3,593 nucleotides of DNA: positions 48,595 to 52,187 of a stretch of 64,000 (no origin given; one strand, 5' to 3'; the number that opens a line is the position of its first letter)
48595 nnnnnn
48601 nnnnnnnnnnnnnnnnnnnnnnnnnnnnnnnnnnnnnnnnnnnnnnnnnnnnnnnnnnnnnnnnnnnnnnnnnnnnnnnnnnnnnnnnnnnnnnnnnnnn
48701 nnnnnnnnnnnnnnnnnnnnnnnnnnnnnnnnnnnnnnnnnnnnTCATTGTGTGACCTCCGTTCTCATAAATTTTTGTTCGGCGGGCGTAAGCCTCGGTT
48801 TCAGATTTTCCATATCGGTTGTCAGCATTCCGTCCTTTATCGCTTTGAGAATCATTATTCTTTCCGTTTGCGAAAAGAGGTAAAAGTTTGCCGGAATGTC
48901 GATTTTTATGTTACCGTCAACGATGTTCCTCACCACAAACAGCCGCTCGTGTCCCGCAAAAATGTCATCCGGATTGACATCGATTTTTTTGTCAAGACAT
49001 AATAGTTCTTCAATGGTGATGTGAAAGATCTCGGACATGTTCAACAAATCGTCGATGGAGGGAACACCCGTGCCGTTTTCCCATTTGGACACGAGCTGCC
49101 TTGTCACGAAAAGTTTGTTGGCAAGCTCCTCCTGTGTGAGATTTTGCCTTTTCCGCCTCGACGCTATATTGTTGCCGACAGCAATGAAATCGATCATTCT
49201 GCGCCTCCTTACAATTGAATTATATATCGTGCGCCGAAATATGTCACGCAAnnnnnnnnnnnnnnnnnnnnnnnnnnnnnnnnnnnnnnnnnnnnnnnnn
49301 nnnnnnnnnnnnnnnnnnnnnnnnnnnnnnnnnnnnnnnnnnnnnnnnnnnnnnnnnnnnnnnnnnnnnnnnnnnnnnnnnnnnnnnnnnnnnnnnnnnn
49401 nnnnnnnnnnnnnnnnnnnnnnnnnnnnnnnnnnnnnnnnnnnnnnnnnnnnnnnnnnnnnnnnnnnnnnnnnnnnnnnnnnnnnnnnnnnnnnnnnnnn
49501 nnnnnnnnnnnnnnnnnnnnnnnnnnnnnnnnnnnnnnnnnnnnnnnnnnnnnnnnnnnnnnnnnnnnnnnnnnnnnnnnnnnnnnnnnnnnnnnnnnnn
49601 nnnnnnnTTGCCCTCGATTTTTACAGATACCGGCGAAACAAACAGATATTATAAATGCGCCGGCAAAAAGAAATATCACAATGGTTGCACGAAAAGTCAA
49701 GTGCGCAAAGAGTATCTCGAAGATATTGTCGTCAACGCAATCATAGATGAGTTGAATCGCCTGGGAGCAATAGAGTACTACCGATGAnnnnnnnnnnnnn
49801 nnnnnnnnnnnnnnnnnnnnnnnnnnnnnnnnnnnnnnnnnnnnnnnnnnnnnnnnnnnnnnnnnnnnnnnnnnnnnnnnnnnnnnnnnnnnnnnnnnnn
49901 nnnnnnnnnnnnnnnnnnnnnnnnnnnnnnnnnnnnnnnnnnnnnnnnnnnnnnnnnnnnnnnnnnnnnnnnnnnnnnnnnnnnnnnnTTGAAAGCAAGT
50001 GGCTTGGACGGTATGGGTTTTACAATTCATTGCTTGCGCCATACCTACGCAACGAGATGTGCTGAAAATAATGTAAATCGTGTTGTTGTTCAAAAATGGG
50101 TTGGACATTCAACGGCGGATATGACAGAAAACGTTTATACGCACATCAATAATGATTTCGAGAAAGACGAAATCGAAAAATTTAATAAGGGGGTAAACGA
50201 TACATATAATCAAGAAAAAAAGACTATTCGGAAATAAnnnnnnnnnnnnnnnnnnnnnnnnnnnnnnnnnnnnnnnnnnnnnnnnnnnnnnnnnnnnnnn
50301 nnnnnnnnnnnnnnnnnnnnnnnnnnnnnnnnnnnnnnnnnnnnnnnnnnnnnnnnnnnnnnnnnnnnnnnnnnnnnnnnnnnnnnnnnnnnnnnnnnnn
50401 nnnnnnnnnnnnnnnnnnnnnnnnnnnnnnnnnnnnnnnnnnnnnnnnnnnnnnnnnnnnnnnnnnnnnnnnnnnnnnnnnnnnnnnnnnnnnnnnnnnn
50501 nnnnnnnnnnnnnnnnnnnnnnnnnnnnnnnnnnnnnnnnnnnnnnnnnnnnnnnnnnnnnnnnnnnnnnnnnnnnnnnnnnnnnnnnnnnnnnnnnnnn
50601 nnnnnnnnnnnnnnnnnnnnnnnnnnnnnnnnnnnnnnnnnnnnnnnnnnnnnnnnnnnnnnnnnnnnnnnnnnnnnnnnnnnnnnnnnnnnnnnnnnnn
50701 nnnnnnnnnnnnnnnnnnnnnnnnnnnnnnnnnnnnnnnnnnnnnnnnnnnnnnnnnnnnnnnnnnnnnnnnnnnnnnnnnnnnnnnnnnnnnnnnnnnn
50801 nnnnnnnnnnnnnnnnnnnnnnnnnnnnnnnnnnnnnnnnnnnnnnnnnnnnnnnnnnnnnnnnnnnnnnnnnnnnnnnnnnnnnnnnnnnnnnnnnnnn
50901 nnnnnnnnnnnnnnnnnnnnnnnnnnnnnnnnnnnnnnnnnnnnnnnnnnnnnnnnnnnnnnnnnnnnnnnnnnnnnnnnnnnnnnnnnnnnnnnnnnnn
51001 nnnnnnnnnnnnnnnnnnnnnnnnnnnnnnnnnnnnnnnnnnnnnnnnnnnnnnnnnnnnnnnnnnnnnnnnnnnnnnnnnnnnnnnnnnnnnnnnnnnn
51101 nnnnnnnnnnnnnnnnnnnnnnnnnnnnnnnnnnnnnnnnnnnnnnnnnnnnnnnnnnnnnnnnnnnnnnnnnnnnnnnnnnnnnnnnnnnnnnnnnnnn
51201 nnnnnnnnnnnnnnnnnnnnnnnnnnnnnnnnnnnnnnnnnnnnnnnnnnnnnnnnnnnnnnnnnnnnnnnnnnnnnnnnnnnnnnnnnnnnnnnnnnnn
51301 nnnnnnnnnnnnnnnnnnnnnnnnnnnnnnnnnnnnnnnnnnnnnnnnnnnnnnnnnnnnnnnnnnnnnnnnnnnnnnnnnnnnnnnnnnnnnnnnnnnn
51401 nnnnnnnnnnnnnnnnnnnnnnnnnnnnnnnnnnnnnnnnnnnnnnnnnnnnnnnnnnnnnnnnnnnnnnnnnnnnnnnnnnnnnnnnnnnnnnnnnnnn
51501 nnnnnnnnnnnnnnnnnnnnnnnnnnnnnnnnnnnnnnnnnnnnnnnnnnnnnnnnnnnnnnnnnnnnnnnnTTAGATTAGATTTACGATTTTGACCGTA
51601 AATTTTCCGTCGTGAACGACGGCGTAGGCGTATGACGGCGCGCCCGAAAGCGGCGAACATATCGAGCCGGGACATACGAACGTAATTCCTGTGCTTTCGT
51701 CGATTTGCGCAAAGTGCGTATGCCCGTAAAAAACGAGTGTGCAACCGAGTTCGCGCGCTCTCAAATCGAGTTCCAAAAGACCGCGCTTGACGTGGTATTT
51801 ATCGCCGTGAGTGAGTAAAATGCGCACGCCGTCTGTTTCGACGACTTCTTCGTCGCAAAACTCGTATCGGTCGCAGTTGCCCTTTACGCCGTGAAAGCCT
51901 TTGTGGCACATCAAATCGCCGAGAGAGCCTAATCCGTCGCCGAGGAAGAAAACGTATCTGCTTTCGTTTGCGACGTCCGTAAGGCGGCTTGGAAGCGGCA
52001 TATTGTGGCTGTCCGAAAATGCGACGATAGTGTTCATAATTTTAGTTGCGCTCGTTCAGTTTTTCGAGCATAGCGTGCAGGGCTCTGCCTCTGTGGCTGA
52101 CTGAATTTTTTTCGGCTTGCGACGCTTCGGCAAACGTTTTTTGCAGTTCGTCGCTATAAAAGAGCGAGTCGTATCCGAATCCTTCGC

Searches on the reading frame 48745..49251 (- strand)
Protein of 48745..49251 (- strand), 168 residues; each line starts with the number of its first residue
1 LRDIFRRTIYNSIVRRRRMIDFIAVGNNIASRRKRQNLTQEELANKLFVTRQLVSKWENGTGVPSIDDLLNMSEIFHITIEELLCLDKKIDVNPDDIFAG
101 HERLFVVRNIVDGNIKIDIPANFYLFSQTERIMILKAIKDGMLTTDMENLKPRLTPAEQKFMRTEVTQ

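Call 5: search_protein_families(library=pfam, proteins=[window:48745-49251:-], max_evalue=0.01)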
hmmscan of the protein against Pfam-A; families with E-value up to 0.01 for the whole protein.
window:48745-49251:- (168 aa): 4 families
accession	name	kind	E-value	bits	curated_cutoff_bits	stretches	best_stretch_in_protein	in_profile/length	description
PF01381.28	HTH_3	-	1.5e-13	51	23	1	29-83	1-55/55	Helix-turn-helix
PF13560.12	HTH_31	-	1.3e-07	32.3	27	1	29-81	6-59/64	Helix-turn-helix domain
PF12844.13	HTH_19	-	1.8e-07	31.4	30.2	1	26-84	1-59/64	Helix-turn-helix domain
PF13443.12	HTH_26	-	0.0013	19.3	22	1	32-86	5-60/63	Cro/C1-type HTH DNA-binding domain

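Call 30: search_protein_families(library=ncbifam, proteins=[window:48745-49251:-], max_evalue=0.1)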
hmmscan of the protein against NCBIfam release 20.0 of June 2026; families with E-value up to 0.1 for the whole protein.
window:48745-49251:- (168 aa): 16 families
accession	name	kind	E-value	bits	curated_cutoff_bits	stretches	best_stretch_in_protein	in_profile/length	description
NF041951.1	phage_RstR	subfamily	2.5e-11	43.8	80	1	25-89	3-67/108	RstR family transcriptional repressor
TIGR03070.1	couple_hipB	subfamily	1.6e-08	34.4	71.65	1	25-76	3-54/58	type II toxin-antitoxin system Y4mF family antitoxin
NF047948.1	male_kill_WMK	equivalog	6.8e-08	32.3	300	1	24-88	162-225/300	WO male-killing family protein Wmk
NF052239.1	antitox_spr1629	equivalog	6.7e-07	28.7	335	1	25-80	3-58/377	spr1629 family repressor/antitoxin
NF007257.0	PRK09706.1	subfamily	1e-06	28.6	101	1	24-87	5-68/135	transcriptional repressor DicA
NF041575.1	antitoxPezA_Strep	equivalog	1.5e-06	28.3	290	1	25-88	2-65/158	type II toxin-antitoxin system antitoxin PezA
NF003162.0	PRK04140.1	equivalog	6.2e-06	25.5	263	1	26-82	128-184/317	transcriptional regulator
TIGR00270.2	TIGR00270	equivalog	1.6e-05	24.7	110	1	27-82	78-133/159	multiprotein bridging factor aMBF1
TIGR03830.1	CxxCG_CxxCG_HTH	subfamily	2.2e-05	24.2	61.8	1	12-65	53-106/127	type II TA system antitoxin MqsA family protein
NF007408.0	PRK09943.1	equivalog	0.00025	20.7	211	1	23-91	6-74/185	HTH-type transcriptional regulator PuuR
NF006015.0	PRK08154.1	subfamily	0.0013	18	204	1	24-86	30-92/314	anaerobic benzoate catabolism transcriptional regulator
NF046032.1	TransRegSlrRBacil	equivalog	0.003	17.6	250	1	25-84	2-62/149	HTH-type transcriptional regulator SlrR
NF040522.1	VC1465_fam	subfamily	0.005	16.9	70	1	30-61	2-33/111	VC1465 family Xer recombination activation factor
NF047542.1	telomere_Tap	equivalog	0.0051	15.6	600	1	33-66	26-59/695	telomere-associated protein Tap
NF007271.0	PRK09726.1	equivalog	0.0061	16.5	79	1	26-66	14-54/88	type II toxin-antitoxin system antitoxin HipB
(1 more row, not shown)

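Call 31: search_protein_families(library=phrogs, proteins=[window:48745-49251:-], max_evalue=0.1)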
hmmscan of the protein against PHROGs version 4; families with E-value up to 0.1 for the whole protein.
window:48745-49251:- (168 aa): 35 families (the best 25 are shown)
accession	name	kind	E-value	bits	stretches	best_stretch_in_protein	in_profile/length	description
phrog_8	-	transcription regulation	7.8e-17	62.7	1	19-128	71-150/346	transcriptional regulator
phrog_3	-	transcription regulation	6.5e-15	56.8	1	20-97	84-159/430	transcriptional repressor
phrog_4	-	transcription regulation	2.3e-10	41.1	1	22-142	134-271/400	transcriptional repressor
phrog_2967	-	transcription regulation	2.6e-09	38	1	26-91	12-77/225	transcriptional regulator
phrog_4836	-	transcription regulation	2.7e-09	37.9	1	24-72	75-123/194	CII-like regulator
phrog_2439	-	transcription regulation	5.5e-09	36.4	1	25-88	8-71/367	transcriptional regulator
phrog_1373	-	transcription regulation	1.3e-08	36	1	24-83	63-122/166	transcriptional regulator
phrog_5823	-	transcription regulation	4.9e-08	33.5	1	25-112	7-92/404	transcriptional regulator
phrog_7950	-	transcription regulation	4.5e-07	30.8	1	27-59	10-42/68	transcriptional repressor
phrog_7396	-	unknown function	3.8e-06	27.7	1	24-93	15-87/227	-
phrog_2104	-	unknown function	5.9e-06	27.4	1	27-65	42-80/103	-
phrog_2328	-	transcription regulation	2e-05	25.4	1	30-89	21-80/128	transcriptional repressor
phrog_1124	-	transcription regulation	5.4e-05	23.8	1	32-76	16-59/177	transcriptional regulator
phrog_7241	-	transcription regulation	0.00017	22.6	1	26-84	63-121/122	transcriptional regulator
phrog_2339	-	DNA, RNA and nucleotide metabolism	0.00047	21.1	1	25-75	26-77/98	HTH DNA binding protein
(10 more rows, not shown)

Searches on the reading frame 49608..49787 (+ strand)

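Call 22: search_protein_families(library=pfam, proteins=[window:49608-49787:+], max_evalue=0.001)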
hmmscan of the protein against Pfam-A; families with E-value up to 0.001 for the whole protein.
window:49608-49787:+ (59 aa): 1 family
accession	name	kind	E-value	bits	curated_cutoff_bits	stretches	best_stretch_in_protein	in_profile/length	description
PF13408.12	Zn_ribbon_recom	-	1.1e-07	32.5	25.3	1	11-45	23-57/58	Recombinase zinc beta ribbon domain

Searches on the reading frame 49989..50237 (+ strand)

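Call 22: search_protein_families(library=pfam, proteins=[window:49989-50237:+], max_evalue=0.001)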
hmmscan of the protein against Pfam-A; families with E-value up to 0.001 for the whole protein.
window:49989-50237:+ (82 aa): 1 family
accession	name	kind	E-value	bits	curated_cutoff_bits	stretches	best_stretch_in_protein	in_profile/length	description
PF00589.27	Phage_integrase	-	7.3e-10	39.3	27.1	1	3-54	120-169/172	Phage integrase family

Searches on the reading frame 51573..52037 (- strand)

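Call 22: search_protein_families(library=pfam, proteins=[window:51573-52037:-], max_evalue=0.001)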
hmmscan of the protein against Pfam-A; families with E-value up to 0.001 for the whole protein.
window:51573-52037:- (154 aa): 1 family
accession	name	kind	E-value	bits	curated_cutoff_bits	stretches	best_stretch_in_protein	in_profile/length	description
PF12850.12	Metallophos_2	-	2.5e-24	86.5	27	1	4-141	3-151/154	Calcineurin-like phosphoesterase superfamily domain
